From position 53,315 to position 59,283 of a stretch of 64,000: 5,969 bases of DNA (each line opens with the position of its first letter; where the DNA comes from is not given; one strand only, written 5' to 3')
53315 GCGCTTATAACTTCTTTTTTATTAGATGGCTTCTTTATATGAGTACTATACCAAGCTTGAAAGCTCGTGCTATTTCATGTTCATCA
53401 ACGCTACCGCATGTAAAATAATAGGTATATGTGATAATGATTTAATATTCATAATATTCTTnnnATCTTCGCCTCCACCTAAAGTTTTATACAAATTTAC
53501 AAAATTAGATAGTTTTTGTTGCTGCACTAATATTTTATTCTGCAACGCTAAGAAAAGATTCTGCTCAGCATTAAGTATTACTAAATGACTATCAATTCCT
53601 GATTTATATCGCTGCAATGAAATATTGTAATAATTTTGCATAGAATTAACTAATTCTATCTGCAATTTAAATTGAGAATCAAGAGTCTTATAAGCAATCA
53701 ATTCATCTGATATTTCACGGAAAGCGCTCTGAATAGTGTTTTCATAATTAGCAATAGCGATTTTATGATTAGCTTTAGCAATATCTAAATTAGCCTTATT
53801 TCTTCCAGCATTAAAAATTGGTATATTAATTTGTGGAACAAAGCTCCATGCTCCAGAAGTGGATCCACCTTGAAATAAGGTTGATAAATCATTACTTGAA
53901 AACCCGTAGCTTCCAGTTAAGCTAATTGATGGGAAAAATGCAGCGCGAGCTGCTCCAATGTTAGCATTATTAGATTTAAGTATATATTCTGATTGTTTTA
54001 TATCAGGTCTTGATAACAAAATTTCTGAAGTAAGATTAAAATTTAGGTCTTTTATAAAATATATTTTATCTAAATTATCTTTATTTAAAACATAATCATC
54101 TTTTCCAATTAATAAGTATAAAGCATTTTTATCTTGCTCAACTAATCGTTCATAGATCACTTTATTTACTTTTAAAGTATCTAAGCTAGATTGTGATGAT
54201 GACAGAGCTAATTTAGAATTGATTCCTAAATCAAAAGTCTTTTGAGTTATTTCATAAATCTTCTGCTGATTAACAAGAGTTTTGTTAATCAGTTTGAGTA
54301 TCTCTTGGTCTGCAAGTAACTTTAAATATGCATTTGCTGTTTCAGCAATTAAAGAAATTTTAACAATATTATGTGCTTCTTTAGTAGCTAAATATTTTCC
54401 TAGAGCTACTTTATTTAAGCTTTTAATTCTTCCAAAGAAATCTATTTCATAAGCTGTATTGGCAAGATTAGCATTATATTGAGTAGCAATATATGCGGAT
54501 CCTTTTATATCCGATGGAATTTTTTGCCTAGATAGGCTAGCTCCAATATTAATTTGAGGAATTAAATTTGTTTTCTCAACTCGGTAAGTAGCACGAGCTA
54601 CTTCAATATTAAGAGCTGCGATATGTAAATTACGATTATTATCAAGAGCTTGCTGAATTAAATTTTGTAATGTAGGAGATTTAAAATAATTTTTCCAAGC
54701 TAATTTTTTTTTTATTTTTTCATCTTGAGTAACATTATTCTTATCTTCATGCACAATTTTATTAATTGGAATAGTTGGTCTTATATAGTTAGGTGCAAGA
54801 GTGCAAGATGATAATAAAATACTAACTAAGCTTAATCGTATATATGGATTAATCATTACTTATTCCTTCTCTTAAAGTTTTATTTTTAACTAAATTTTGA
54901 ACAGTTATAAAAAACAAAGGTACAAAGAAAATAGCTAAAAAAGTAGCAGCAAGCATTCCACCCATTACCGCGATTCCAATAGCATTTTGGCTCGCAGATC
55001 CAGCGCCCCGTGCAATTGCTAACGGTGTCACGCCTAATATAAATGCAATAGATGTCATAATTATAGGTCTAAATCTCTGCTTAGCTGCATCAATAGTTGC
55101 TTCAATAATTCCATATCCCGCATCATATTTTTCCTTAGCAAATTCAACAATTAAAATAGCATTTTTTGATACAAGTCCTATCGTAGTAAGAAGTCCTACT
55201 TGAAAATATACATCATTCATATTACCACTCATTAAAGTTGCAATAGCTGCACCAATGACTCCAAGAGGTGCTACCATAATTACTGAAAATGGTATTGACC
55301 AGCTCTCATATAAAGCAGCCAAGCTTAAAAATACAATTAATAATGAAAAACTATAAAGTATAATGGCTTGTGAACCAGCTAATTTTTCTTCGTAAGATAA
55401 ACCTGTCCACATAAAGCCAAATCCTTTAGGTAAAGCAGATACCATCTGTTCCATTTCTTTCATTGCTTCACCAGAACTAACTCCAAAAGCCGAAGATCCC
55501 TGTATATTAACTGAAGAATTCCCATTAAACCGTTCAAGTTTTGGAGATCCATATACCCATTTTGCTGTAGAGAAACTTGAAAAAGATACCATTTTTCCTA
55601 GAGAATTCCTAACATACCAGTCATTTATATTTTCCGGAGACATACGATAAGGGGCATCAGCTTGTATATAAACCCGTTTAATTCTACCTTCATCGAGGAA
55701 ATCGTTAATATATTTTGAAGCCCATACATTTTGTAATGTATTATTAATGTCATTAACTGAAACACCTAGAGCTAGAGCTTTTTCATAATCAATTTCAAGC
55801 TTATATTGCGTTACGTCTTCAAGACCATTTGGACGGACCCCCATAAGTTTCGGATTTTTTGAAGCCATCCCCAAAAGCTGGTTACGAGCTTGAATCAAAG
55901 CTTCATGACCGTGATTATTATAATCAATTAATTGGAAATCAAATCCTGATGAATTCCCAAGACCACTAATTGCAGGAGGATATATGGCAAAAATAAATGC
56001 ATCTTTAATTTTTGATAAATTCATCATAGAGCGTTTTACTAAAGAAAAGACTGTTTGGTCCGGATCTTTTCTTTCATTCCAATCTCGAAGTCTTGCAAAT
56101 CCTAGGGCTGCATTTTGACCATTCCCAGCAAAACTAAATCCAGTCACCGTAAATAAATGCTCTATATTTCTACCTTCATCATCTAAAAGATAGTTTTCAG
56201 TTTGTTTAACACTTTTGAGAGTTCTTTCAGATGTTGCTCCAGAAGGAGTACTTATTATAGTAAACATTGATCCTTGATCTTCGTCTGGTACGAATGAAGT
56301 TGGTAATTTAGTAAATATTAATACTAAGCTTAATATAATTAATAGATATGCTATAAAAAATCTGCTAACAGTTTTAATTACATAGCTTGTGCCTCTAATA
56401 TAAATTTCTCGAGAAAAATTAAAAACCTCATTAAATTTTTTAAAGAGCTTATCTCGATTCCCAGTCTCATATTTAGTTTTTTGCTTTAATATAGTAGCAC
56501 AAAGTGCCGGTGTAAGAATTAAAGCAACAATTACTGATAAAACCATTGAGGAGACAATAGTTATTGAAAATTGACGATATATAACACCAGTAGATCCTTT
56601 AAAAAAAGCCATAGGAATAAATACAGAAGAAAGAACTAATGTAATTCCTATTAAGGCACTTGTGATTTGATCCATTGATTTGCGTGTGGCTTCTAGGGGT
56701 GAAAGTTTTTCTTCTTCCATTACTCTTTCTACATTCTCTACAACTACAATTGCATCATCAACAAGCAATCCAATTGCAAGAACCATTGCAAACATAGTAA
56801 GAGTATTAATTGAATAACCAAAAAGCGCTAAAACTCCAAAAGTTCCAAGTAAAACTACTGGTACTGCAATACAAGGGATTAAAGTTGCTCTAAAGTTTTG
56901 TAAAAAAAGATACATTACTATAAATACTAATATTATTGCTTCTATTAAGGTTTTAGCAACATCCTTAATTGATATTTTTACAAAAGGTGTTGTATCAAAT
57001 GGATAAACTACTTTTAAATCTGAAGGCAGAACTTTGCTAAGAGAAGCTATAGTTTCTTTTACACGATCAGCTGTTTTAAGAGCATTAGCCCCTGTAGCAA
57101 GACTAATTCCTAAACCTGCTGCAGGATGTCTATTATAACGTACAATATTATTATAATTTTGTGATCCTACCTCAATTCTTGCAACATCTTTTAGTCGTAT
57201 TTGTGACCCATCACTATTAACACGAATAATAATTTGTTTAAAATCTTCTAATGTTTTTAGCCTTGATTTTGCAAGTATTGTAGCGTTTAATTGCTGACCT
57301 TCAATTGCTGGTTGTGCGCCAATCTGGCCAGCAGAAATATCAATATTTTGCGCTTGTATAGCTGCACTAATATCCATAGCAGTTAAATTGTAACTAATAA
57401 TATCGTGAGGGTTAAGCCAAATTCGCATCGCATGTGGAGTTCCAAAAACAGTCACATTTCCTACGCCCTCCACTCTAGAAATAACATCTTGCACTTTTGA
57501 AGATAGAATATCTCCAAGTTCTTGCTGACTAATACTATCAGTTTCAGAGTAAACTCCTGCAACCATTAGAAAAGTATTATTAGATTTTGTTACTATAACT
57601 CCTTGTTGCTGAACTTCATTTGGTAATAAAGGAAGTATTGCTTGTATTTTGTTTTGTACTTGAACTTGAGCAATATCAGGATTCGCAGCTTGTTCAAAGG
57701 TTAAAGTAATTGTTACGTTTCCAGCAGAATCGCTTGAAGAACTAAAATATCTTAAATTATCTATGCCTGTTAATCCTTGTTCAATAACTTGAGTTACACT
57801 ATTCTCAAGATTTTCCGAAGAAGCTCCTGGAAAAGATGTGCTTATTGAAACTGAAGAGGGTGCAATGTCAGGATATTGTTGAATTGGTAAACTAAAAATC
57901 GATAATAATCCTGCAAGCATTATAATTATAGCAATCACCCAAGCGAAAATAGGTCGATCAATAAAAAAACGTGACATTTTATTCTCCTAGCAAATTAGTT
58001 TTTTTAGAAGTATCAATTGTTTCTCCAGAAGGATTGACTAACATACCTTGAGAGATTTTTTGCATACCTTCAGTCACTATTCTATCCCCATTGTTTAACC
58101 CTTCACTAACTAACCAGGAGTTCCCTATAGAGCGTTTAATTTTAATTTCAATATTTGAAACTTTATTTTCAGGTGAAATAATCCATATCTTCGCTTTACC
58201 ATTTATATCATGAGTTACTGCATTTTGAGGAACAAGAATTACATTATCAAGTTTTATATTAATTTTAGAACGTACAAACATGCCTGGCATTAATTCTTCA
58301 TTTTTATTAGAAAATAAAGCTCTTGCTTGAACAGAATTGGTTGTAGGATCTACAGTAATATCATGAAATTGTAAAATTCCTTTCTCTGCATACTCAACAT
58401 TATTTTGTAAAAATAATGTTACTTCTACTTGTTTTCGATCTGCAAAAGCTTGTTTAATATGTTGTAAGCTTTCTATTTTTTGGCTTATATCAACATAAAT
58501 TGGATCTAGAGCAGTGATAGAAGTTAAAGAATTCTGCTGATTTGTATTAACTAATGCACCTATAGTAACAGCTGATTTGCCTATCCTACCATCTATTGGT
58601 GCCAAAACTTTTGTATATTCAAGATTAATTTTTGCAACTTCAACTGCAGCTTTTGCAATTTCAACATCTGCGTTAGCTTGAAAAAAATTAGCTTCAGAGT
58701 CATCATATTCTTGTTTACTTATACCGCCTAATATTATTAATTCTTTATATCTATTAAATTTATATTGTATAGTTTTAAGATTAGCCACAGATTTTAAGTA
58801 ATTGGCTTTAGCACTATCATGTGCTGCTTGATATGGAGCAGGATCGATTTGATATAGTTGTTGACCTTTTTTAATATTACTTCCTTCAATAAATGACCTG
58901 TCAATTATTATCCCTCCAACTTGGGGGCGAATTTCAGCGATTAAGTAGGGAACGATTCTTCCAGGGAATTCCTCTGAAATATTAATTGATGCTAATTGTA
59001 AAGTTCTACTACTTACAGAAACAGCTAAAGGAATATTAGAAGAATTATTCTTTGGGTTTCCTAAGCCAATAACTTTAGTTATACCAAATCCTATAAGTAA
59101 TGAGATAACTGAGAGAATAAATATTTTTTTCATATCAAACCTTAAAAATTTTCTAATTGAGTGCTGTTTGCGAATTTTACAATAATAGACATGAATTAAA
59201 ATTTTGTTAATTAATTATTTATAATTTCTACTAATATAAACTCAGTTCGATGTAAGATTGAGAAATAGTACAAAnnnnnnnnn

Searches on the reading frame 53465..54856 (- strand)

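Call 9: search_protein_families(library=pfam, proteins=[window:53465-54856:-], max_evalue=0.001)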
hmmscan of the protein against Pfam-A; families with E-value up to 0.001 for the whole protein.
window:53465-54856:- (464 aa): 1 family
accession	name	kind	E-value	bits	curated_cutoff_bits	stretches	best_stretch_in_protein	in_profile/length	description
PF02321.23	OEP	-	9.8e-50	169.4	22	2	278-460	7-187/187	Outer membrane efflux protein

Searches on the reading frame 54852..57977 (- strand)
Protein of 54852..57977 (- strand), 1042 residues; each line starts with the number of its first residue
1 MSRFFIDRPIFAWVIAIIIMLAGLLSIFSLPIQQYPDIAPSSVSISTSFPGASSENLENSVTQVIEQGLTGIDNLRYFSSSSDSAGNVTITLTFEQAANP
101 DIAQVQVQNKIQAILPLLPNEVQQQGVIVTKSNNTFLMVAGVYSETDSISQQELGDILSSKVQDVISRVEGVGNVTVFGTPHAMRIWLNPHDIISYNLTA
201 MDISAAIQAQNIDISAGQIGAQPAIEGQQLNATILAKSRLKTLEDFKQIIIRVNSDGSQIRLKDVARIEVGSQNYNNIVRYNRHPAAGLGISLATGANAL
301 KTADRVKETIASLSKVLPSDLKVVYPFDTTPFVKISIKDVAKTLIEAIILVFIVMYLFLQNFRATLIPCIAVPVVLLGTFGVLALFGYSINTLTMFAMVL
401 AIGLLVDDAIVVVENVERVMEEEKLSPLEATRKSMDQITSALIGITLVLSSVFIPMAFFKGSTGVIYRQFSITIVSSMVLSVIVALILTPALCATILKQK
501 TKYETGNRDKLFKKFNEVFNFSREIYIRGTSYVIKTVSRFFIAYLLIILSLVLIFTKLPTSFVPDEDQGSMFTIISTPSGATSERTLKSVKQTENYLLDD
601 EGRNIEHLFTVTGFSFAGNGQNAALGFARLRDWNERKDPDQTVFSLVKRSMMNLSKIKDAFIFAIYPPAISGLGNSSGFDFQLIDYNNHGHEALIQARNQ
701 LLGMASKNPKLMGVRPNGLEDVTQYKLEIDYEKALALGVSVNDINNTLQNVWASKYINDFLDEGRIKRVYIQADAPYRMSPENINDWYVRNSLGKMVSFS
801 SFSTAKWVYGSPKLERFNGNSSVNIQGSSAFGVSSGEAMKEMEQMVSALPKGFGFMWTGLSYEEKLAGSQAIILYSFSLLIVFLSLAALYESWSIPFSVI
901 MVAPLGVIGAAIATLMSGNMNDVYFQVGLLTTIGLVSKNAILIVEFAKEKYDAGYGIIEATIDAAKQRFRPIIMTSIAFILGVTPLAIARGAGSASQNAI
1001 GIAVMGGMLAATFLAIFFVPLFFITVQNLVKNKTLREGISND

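Call 9: search_protein_families(library=pfam, proteins=[window:54852-57977:-], max_evalue=0.001)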
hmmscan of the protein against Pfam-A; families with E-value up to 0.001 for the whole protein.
window:54852-57977:- (1042 aa): 2 families
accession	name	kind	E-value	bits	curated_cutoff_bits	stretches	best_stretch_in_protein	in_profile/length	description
PF00873.25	ACR_tran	-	0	1238.7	28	1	1-1026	1-1020/1021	AcrB/AcrD/AcrF family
PF03176.21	MMPL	-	1.8e-07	30.8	20.5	1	330-496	135-302/333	MMPL family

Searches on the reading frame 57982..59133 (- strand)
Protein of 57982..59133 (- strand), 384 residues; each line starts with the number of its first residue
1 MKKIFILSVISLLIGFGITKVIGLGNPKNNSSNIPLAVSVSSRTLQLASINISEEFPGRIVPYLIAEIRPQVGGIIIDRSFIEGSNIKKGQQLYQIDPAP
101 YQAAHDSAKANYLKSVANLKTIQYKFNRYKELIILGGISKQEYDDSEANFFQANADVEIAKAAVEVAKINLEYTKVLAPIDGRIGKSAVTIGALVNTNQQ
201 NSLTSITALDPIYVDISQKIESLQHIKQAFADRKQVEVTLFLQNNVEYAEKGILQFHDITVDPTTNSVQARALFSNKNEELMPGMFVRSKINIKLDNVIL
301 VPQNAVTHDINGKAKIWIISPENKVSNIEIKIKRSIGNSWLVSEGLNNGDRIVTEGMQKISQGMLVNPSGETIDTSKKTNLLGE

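Call 9: search_protein_families(library=pfam, proteins=[window:57982-59133:-], max_evalue=0.001)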
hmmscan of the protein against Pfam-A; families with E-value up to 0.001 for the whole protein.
window:57982-59133:- (384 aa): 3 families
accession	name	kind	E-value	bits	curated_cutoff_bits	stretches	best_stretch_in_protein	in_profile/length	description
PF16576.10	HlyD_D23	-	4.5e-12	46.2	30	1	65-287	19-214/214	Barrel-sandwich domain of CusB or HlyD membrane-fusion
PF13437.12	HlyD_3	-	3.5e-10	41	22.2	1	175-284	1-106/106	HlyD family secretion protein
PF00529.27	CusB_dom_1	-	5.9e-06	26.9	26.5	1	206-354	12-89/89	Cation efflux system protein CusB domain 1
